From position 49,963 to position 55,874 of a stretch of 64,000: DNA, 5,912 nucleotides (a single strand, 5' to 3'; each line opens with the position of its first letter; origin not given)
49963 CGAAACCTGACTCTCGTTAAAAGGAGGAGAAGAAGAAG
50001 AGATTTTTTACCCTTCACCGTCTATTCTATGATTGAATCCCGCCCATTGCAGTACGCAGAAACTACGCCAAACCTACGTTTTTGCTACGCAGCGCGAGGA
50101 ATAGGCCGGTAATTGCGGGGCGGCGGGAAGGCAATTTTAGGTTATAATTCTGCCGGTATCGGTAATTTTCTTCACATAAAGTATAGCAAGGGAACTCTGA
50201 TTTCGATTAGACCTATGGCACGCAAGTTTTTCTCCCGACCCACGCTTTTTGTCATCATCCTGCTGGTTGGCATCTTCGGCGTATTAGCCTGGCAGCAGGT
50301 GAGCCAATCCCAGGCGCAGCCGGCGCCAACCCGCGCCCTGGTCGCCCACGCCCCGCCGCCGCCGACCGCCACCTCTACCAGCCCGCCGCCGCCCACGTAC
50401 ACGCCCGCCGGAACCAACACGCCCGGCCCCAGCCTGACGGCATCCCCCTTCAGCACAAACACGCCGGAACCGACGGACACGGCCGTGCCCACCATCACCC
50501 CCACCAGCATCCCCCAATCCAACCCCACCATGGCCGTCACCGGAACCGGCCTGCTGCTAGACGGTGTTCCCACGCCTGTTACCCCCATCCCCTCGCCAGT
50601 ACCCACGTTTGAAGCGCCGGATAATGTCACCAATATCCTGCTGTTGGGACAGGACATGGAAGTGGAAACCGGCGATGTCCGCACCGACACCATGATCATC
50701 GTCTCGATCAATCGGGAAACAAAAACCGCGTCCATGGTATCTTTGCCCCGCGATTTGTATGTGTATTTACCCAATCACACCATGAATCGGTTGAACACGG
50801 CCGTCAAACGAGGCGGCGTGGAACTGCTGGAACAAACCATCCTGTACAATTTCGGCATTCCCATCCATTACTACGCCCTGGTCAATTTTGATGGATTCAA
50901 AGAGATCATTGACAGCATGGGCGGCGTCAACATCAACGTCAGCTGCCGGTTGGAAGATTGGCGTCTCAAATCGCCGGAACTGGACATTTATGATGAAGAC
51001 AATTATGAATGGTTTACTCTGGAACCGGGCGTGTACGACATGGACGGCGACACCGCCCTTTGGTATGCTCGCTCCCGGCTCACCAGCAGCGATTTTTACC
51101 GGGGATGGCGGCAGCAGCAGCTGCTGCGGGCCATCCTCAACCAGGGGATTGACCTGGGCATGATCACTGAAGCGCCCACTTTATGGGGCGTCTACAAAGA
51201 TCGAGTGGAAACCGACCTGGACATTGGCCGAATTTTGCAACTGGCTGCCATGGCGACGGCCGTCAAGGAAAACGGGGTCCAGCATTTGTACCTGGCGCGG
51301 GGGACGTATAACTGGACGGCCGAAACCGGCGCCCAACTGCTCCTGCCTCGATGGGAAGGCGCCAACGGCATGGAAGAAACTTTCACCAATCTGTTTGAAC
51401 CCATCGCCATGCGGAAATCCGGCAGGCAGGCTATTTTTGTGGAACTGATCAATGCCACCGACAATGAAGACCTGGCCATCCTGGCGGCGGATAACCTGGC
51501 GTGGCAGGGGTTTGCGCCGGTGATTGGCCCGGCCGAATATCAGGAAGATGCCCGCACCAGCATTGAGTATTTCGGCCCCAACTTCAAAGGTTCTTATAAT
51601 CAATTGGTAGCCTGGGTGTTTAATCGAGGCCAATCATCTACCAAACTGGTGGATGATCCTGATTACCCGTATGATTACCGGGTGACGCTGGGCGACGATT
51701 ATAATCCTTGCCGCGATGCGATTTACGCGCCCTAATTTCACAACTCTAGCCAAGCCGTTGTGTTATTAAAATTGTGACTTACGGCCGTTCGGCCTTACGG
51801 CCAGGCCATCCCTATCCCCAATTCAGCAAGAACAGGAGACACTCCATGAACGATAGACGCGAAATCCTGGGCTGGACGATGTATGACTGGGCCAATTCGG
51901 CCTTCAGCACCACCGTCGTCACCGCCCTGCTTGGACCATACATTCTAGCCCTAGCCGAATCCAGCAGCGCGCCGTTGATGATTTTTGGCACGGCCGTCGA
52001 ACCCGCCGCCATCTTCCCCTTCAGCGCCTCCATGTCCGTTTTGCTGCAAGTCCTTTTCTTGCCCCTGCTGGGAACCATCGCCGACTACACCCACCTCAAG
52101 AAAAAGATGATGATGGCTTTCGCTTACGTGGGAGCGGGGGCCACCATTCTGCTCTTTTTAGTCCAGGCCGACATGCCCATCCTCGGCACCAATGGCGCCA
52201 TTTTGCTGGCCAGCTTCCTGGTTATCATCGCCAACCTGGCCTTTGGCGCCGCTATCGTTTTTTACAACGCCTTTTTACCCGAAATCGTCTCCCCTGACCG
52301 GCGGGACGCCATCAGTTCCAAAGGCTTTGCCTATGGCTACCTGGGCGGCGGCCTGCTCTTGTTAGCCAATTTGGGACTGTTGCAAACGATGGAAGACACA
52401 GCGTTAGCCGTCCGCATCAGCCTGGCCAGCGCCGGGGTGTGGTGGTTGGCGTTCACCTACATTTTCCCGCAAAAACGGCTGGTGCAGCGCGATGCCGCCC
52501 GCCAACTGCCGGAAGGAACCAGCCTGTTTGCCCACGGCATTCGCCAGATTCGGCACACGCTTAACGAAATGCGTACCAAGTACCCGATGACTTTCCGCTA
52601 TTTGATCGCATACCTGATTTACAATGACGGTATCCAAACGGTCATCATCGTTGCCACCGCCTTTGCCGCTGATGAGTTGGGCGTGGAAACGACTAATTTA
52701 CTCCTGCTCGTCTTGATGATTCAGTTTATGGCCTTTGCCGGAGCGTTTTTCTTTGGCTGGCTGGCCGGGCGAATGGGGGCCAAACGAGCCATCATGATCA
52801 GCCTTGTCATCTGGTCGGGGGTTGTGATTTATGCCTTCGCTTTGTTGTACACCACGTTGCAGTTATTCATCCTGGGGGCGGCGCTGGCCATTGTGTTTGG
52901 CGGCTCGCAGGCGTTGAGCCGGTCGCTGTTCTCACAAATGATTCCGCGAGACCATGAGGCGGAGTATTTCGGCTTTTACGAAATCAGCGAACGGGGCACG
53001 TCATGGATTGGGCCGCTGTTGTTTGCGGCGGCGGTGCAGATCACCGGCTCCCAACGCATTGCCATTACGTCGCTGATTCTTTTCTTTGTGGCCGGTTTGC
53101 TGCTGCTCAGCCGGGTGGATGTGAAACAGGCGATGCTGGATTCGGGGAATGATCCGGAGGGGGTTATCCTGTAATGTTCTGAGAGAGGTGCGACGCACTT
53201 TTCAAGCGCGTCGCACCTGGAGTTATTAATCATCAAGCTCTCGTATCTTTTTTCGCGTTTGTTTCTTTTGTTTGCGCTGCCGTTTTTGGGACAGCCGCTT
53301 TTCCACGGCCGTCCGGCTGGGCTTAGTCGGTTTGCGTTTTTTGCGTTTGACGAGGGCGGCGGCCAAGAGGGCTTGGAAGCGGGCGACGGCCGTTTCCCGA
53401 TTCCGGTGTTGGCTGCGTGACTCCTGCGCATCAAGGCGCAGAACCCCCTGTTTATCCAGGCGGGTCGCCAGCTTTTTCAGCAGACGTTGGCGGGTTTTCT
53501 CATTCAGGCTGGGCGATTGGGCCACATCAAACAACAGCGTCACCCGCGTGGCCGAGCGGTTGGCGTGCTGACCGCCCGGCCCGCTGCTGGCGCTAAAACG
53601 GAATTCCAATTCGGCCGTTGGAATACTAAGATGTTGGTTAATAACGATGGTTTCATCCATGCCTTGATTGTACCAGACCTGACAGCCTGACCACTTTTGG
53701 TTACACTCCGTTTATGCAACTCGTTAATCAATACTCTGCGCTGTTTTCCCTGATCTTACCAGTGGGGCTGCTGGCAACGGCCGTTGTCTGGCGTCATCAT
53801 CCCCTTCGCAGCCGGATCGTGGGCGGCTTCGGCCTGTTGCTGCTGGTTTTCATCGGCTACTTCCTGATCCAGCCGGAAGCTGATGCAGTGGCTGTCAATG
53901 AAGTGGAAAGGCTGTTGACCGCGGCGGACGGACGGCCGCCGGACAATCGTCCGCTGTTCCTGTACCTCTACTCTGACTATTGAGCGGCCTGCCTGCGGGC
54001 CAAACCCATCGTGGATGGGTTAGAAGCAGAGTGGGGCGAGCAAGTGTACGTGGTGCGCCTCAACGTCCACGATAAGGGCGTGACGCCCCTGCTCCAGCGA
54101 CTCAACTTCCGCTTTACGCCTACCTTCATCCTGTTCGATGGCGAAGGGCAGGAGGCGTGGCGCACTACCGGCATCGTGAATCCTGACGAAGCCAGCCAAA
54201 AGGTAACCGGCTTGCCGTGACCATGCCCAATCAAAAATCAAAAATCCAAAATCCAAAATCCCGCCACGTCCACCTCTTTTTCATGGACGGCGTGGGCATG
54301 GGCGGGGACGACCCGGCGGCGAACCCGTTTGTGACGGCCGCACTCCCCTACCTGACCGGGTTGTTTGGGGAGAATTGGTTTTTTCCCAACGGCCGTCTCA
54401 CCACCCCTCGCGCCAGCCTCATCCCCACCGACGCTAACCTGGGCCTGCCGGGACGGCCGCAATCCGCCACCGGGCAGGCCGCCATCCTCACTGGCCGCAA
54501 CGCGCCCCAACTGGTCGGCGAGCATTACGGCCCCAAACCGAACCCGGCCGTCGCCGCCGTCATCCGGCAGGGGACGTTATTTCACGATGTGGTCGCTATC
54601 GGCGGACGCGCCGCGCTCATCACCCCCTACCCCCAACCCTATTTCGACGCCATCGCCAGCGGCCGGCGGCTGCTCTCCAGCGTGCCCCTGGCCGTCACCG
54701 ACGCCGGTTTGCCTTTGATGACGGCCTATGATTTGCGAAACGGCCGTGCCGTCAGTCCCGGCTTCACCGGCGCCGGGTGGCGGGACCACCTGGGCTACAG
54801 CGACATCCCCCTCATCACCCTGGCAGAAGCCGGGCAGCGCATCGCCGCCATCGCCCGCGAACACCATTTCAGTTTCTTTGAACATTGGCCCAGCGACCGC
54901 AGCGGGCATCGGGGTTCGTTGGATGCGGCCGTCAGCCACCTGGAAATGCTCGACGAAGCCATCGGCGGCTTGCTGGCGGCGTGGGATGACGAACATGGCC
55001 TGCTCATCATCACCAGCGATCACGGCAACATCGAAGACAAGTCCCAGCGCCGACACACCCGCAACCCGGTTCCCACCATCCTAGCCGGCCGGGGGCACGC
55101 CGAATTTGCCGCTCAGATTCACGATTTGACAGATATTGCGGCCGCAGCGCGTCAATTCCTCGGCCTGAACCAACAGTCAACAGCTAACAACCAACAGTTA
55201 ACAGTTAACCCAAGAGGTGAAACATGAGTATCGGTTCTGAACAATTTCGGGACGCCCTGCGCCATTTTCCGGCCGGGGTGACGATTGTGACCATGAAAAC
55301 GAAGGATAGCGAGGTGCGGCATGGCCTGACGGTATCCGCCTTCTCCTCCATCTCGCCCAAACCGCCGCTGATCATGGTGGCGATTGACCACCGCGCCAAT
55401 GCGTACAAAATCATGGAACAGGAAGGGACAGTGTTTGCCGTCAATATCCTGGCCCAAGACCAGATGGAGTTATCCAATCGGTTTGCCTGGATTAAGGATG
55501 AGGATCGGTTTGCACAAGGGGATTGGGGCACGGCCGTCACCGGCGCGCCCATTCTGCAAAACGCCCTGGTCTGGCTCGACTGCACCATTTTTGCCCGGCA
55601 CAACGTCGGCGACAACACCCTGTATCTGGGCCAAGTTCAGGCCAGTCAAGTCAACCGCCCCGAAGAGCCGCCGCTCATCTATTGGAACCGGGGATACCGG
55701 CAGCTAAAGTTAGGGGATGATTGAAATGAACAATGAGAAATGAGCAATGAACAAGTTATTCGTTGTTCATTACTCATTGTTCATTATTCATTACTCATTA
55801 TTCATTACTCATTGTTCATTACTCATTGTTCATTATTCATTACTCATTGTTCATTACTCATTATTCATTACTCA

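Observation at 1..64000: Hyper-abundant 8-mer palindrome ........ (HIP-like) throughout genes in all three frames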

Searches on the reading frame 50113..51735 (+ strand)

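Call 8: search_protein_families(library=ncbifam, proteins=[window:50113-51735:+])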
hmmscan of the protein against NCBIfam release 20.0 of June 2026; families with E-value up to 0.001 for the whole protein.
window:50113-51735:+ (540 aa): 4 families
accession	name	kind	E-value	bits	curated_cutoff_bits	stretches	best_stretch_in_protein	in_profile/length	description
TIGR00350.1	lytR_cpsA_psr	domain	3.5e-29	102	62.3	1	190-345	2-150/152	LCP family glycopolymer transferase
NF006897.1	PRK09379.1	equivalog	3.9e-28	98.5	441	1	173-380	60-253/298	polyisoprenyl-teichoic acid--peptidoglycan teichoic acid transferase TagU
NF047591.1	ligase_LytR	equivalog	2e-20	73.4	450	1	185-386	74-278/336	glycopolymer--peptidoglycan transferase LytR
NF051849.1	LCP_trans_Cps2A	equivalog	8.4e-18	64.8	650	1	174-379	223-419/477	LCP family glycopolymer transferase CpsA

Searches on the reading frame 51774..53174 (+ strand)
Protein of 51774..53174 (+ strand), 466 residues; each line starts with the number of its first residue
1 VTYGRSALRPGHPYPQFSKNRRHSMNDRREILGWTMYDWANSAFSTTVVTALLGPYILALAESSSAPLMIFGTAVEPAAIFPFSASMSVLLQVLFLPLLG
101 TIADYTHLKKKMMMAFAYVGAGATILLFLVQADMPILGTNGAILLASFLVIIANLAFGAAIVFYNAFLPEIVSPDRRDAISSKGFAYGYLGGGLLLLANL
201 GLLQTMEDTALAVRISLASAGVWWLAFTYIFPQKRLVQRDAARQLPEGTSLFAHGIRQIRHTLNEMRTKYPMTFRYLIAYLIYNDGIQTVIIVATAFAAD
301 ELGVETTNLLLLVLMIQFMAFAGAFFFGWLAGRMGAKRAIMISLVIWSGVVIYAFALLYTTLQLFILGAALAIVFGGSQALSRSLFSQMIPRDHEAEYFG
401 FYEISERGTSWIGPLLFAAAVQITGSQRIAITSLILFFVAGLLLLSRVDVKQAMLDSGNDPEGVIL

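Call 8: search_protein_families(library=ncbifam, proteins=[window:51774-53174:+])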
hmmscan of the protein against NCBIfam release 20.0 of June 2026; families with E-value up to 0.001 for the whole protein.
window:51774-53174:+ (466 aa): 4 families
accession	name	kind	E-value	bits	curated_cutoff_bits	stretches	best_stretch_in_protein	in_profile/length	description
TIGR00891.1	2A0112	subfamily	7.6e-05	21.9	552.9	1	232-401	199-368/405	sialate:H+ symport family MFS transporter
TIGR00893.1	2A0114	subfamily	8.2e-05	21.7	395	1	221-444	162-394/399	D-galactonate transporter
TIGR00881.1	2A0104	subfamily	0.00016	20.8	407.75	1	291-445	14-168/379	phosphoglycerate transporter protein PgtP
TIGR01299.1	synapt_SV2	subfamily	0.00035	18.6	637.3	1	272-400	166-294/742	synaptic vesicle protein SV2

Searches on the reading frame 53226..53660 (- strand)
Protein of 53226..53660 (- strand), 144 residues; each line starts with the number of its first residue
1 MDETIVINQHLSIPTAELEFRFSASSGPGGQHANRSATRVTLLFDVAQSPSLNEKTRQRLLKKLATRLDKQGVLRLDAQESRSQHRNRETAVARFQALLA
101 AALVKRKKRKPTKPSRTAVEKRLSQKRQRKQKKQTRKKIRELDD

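Call 33: search_protein_families(library=pfam, proteins=[window:53226-53660:-], max_evalue=0.0001)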
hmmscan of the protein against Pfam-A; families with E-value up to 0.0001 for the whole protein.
window:53226-53660:- (144 aa): 1 family
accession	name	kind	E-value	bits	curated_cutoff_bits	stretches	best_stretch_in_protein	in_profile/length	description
PF00472.26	RF-1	-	6.8e-19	68.4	35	1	10-139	4-112/116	RF-1 domain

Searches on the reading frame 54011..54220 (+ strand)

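Call 34: search_protein_families(library=pfam, proteins=[window:54011-54220:+], max_evalue=0.0001)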
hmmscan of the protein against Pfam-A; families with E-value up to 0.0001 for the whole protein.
window:54011-54220:+ (69 aa): 1 family
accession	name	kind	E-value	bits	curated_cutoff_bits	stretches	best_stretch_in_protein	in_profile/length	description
PF13098.12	Thioredoxin_2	-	2.7e-05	24.9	27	1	27-63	67-102/104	Thioredoxin-like domain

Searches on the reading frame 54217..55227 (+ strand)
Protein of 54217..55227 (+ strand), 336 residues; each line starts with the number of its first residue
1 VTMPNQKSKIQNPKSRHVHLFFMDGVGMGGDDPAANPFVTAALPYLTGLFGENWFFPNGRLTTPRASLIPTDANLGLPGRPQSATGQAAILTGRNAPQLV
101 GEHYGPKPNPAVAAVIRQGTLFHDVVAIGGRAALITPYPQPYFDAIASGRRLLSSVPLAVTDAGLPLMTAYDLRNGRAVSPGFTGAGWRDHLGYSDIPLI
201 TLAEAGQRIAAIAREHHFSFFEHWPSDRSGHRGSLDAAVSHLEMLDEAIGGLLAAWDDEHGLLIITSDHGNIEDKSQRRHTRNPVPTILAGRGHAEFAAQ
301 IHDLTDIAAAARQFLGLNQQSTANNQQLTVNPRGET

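Call 33: search_protein_families(library=pfam, proteins=[window:54217-55227:+], max_evalue=0.0001)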
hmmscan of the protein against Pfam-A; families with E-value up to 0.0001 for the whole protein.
window:54217-55227:+ (336 aa): 1 family
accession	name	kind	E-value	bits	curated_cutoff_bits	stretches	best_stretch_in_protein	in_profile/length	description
PF01676.23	Metalloenzyme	-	1e-20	74.8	24.3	1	212-318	142-251/252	Metalloenzyme superfamily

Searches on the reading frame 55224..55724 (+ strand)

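Call 33: search_protein_families(library=pfam, proteins=[window:55224-55724:+], max_evalue=0.0001)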
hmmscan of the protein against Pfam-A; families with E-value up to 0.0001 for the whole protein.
window:55224-55724:+ (166 aa): 1 family
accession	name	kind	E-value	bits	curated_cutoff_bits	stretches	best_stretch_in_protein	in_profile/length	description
PF01613.24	Flavin_Reduct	-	4.1e-39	134.6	27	1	12-161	1-152/153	Flavin reductase like domain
